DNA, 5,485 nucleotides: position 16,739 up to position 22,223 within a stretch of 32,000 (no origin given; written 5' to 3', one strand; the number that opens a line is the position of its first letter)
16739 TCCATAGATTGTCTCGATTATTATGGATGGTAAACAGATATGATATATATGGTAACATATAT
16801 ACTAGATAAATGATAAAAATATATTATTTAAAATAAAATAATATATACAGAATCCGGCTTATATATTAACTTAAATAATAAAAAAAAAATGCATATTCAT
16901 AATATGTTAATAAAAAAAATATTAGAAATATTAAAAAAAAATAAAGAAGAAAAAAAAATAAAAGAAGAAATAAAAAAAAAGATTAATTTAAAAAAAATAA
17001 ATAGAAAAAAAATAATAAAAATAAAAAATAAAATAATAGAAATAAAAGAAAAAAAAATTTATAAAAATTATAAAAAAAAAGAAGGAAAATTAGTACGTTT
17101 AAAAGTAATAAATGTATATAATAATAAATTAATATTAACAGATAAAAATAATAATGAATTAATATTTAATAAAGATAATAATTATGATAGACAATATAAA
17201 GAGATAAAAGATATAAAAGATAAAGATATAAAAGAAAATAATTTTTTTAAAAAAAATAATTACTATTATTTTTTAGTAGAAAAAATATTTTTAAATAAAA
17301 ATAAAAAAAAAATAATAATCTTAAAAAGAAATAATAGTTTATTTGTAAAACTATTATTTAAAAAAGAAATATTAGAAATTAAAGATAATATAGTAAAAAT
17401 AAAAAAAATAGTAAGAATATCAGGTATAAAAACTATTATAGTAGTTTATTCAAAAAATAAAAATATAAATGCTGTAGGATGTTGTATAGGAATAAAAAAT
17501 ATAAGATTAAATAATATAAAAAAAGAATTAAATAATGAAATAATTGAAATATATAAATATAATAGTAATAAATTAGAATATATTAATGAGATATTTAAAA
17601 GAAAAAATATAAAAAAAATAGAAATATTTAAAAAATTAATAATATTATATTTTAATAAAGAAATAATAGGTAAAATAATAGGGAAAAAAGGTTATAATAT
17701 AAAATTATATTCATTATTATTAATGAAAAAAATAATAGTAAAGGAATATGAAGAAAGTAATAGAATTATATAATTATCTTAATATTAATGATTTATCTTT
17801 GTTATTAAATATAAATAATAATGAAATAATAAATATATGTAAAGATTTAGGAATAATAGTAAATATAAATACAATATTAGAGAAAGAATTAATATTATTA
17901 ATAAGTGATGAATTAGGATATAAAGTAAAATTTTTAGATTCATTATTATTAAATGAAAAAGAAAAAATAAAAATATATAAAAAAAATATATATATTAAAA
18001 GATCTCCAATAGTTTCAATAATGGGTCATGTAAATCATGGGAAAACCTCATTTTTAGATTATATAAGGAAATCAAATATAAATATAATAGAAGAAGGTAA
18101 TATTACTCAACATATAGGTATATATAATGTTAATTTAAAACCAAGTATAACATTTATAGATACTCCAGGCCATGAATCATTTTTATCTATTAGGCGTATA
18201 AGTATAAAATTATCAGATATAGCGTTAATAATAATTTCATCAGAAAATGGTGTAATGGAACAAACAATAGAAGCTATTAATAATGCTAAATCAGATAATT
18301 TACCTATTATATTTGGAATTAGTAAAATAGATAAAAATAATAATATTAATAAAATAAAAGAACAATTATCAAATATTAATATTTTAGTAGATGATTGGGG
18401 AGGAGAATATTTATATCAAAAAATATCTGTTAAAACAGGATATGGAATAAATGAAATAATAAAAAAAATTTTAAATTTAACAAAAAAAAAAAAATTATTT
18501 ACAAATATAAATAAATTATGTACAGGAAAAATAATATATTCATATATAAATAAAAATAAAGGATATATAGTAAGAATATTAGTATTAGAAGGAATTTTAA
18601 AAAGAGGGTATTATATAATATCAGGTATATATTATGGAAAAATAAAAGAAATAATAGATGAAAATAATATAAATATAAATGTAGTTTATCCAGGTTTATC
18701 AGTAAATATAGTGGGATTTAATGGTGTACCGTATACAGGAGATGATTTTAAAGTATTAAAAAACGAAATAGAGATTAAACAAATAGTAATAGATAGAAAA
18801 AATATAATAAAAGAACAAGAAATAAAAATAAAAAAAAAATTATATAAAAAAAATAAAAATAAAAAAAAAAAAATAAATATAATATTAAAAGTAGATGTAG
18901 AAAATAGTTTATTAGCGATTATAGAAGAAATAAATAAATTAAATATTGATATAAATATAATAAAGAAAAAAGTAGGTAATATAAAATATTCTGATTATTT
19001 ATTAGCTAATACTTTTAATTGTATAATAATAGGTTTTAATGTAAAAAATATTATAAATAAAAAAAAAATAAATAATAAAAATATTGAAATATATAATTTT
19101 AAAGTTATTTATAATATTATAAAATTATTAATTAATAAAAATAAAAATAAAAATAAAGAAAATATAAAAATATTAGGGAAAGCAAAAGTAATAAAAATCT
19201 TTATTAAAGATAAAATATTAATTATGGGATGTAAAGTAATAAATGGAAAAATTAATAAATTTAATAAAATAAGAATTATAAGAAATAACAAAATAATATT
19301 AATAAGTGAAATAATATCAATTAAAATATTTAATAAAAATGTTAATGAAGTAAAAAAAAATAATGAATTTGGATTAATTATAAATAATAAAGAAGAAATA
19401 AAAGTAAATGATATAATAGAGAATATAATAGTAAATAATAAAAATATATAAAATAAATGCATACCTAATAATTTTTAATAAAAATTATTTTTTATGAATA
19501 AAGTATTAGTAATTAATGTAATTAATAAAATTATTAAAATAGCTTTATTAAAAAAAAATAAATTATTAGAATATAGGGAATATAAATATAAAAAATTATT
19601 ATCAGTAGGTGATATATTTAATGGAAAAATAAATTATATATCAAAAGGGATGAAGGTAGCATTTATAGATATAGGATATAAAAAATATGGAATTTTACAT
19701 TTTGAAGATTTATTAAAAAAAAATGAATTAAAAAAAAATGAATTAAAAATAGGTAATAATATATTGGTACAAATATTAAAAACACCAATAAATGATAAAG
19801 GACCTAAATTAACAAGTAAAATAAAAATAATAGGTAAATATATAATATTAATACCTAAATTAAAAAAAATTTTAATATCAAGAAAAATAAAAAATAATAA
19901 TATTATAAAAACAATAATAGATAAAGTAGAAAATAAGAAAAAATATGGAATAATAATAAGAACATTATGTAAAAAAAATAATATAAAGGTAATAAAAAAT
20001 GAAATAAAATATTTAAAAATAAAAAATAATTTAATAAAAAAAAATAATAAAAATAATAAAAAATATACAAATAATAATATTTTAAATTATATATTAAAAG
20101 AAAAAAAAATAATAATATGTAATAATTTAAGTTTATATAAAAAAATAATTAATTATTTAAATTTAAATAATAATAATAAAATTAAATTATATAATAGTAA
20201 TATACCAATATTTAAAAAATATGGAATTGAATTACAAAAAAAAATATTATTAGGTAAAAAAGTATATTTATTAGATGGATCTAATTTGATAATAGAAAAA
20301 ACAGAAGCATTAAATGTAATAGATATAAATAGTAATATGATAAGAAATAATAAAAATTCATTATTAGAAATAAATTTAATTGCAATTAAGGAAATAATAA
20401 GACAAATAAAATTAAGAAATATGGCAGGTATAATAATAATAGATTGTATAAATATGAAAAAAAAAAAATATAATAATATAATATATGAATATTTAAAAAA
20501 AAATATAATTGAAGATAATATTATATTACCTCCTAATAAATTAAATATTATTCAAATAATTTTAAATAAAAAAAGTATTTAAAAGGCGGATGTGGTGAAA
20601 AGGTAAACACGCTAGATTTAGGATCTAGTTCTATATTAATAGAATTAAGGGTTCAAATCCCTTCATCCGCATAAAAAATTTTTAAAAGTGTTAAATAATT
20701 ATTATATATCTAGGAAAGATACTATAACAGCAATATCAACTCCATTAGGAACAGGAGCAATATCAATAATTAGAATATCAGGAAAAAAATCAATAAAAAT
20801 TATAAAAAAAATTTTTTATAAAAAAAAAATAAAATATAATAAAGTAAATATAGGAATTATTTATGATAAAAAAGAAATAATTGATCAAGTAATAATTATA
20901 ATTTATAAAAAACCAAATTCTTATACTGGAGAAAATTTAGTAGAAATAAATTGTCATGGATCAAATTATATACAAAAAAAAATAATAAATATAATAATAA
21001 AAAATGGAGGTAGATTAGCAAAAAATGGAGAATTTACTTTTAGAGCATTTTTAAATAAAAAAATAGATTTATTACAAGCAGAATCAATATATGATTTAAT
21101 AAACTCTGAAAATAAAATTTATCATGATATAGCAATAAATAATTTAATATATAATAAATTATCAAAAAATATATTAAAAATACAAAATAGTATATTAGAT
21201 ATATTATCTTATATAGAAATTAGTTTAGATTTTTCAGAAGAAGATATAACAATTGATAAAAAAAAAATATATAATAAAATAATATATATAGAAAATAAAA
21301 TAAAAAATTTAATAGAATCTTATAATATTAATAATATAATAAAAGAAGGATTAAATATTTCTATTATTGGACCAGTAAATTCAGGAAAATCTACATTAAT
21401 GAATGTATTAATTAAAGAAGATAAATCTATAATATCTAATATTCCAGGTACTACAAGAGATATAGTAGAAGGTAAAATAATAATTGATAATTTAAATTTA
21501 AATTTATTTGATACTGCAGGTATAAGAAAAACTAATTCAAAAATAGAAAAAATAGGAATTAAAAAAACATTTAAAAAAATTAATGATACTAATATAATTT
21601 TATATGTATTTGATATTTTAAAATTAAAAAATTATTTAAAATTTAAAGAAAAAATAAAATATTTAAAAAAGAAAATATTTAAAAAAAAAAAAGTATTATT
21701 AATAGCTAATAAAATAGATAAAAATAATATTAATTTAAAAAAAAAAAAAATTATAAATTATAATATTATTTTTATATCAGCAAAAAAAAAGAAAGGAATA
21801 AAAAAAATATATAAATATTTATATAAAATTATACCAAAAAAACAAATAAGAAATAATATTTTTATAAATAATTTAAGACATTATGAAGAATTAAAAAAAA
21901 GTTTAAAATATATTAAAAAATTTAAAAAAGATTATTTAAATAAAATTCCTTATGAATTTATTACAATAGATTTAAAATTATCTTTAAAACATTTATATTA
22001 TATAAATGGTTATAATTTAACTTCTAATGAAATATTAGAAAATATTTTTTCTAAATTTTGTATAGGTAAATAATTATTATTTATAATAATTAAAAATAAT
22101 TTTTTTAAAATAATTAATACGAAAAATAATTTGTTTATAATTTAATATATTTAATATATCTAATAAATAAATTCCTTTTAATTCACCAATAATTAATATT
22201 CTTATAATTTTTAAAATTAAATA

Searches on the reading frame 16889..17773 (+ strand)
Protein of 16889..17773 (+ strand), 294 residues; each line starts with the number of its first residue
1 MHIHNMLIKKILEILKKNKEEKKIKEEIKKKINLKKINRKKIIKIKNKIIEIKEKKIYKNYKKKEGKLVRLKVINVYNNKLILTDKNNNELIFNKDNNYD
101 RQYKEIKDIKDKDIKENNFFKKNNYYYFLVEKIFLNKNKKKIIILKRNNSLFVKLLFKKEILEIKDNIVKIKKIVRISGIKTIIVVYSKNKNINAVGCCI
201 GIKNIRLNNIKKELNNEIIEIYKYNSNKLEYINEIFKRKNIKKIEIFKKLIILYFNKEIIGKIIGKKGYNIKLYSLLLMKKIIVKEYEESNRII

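Call 19: search_protein_families(library=ncbifam, proteins=[window:16889-17773:+], max_evalue=0.00001)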
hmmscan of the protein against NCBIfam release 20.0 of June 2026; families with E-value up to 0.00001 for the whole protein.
window:16889-17773:+ (294 aa): 2 families
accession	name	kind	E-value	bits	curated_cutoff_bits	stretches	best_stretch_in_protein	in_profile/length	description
TIGR01953.1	NusA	equivalog_domain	4.7e-38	131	253.4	1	12-287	74-338/340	transcription termination factor NusA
NF006645.0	PRK09202.4-5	equivalog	2.1e-12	46.5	532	1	15-289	102-372/540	transcription termination/antitermination protein NusA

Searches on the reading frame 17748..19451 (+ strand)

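Call 19: search_protein_families(library=ncbifam, proteins=[window:17748-19451:+], max_evalue=0.00001)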
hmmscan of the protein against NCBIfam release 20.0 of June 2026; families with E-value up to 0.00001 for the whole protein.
window:17748-19451:+ (567 aa): 14 families
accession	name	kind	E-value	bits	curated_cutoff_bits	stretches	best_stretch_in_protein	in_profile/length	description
TIGR00487.1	IF-2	equivalog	2.2e-123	413.1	424.4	1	2-560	3-577/587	translation initiation factor IF-2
NF003078.0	PRK04004.1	equivalog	3.4e-40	138.2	468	2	84-206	9-150/598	translation initiation factor IF-2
TIGR00491.2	aIF-2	equivalog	2.8e-30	105.3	554.75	1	85-200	3-137/591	translation initiation factor IF-2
TIGR00231.1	small_GTP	domain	3.2e-22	79.1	42.5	1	89-242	6-163/164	GTP-binding protein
NF011418.0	PRK14845.1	equivalog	6.1e-22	77.2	756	1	100-204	475-598/1049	translation initiation factor IF-2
TIGR00475.1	selB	equivalog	4.8e-20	71.8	242.25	1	88-288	2-207/581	selenocysteine-specific translation elongation factor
NF009381.0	PRK12740.1-5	subfamily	7.6e-12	44.4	583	1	87-208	34-151/692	elongation factor G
TIGR01393.1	lepA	equivalog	8.5e-12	44.2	533.9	1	133-289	71-221/595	translation elongation factor 4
NF012153.1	tet_protect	equivalog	1.9e-08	33.1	775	1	133-207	66-145/614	tetracycline resistance ribosomal protection protein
TIGR01394.1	TypA_BipA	equivalog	9e-08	30.8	757.3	1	89-207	4-140/594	translational GTPase TypA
NF009892.0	PRK13351.1-3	equivalog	1.5e-07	30.3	640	1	131-198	70-139/623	elongation factor G-like protein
NF033148.1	tet_protect_M_W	exception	1.7e-07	30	1100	1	118-208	53-149/639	TetM/TetW/TetO/TetS family tetracycline resistance ribosomal protection protein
TIGR00503.1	prfC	equivalog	5.6e-07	28.4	466.95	0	134-198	82-146/527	peptide chain release factor 3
NF001964.0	PRK00741.1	equivalog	9.6e-07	27.6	473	1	133-198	82-147/529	peptide chain release factor 3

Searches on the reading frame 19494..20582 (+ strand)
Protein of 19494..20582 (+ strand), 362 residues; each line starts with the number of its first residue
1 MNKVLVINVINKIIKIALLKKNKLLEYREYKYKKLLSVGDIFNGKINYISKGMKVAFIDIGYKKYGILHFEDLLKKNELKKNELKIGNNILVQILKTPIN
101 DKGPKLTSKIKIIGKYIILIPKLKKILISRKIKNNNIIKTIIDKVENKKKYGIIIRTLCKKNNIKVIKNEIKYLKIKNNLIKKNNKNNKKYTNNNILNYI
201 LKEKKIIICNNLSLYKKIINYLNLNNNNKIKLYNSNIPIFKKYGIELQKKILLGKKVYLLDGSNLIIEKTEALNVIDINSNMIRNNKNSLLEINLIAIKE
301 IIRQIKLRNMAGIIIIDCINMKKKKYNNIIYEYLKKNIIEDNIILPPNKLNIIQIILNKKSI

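Call 19: search_protein_families(library=ncbifam, proteins=[window:19494-20582:+], max_evalue=0.00001)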
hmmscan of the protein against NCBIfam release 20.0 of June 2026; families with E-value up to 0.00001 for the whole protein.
window:19494-20582:+ (362 aa): 5 families
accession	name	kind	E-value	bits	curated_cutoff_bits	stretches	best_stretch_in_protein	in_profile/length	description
TIGR00757.1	RNaseEG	subfamily_domain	2.2e-64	217.9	325.95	1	14-342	2-361/415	Rne/Rng family ribonuclease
NF008689.0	PRK11712.1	equivalog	1.1e-41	142.9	594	1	4-343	4-373/489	ribonuclease G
NF052586.1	RnaseECyano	equivalog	5.9e-32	110.8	900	1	38-341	34-363/619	ribonuclease E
NF052588.1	RnaseEMycob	equivalog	5.5e-28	97.3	1400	2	38-190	363-523/945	ribonuclease E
NF008074.0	PRK10811.1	equivalog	1.5e-25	89.2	908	1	40-337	40-366/1068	ribonuclease E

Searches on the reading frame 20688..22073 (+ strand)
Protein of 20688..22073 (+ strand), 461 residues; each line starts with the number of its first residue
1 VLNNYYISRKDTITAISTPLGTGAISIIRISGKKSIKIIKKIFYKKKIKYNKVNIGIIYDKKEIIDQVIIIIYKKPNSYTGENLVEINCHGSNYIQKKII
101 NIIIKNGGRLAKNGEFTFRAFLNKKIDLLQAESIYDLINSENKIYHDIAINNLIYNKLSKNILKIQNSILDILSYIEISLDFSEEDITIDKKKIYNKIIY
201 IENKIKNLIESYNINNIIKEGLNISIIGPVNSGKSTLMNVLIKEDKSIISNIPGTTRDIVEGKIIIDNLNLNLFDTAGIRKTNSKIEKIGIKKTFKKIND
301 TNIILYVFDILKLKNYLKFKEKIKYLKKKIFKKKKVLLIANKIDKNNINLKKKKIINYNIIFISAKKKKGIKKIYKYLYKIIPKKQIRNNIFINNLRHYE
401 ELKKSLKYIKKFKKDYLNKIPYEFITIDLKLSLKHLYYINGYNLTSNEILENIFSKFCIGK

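Call 19: search_protein_families(library=ncbifam, proteins=[window:20688-22073:+], max_evalue=0.00001)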
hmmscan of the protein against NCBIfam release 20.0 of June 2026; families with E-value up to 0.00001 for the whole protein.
window:20688-22073:+ (461 aa): 15 families
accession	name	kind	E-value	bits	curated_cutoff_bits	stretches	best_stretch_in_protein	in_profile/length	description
TIGR00450.1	mnmE_trmE_thdF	equivalog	1.1e-109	367.5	252.6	1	18-461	2-446/446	tRNA uridine-5-carboxymethylaminomethyl(34) synthesis GTPase MnmE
NF003661.0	PRK05291.1-3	equivalog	2.7e-105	353.3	380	1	9-461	2-448/448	tRNA uridine-5-carboxymethylaminomethyl(34) synthesis GTPase MnmE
TIGR03594.1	GTPase_EngA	equivalog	6e-30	104.6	306.7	1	206-311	158-268/432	ribosome biogenesis GTPase Der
TIGR03918.1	GTP_HydF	equivalog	2.5e-24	85.9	325.55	1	222-398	8-182/392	[FeFe] hydrogenase H-cluster maturation GTPase HydF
NF000908.1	PRK00089.1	equivalog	5.7e-23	81.6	237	1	224-386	6-171/291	GTPase Era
TIGR00231.1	small_GTP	domain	1.7e-20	73.4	42.5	1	222-378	4-162/164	GTP-binding protein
TIGR00436.1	era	equivalog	1.6e-17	63.8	116.25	1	223-386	2-167/270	GTPase Era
TIGR03156.1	GTP_HflX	equivalog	5.9e-15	55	216.75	1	184-380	149-349/351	GTPase HflX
NF002828.0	PRK03003.1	equivalog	2.2e-13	49.6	631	1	210-285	202-277/477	ribosome biogenesis GTPase Der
NF007071.0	PRK09518.1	equivalog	1e-11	44.1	953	1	216-309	439-535/706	bifunctional cytidylate kinase/GTPase Der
NF008956.1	PRK12299.1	equivalog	4.2e-10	39.1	300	1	223-382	160-325/327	GTPase ObgE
NF008955.0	PRK12297.1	equivalog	4.3e-10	39.1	406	1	223-391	161-337/429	GTPase ObgE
TIGR00437.1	feoB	equivalog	8e-10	38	315.65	1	229-409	2-185/594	ferrous iron transport protein B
TIGR02729.1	Obg_CgtA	equivalog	3.9e-09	36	280.25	1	223-381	159-327/329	Obg family GTPase CgtA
TIGR03596.1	GTPase_YlqF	equivalog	1.2e-07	31.3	208.2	1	193-295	86-189/276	ribosome biogenesis GTPase YlqF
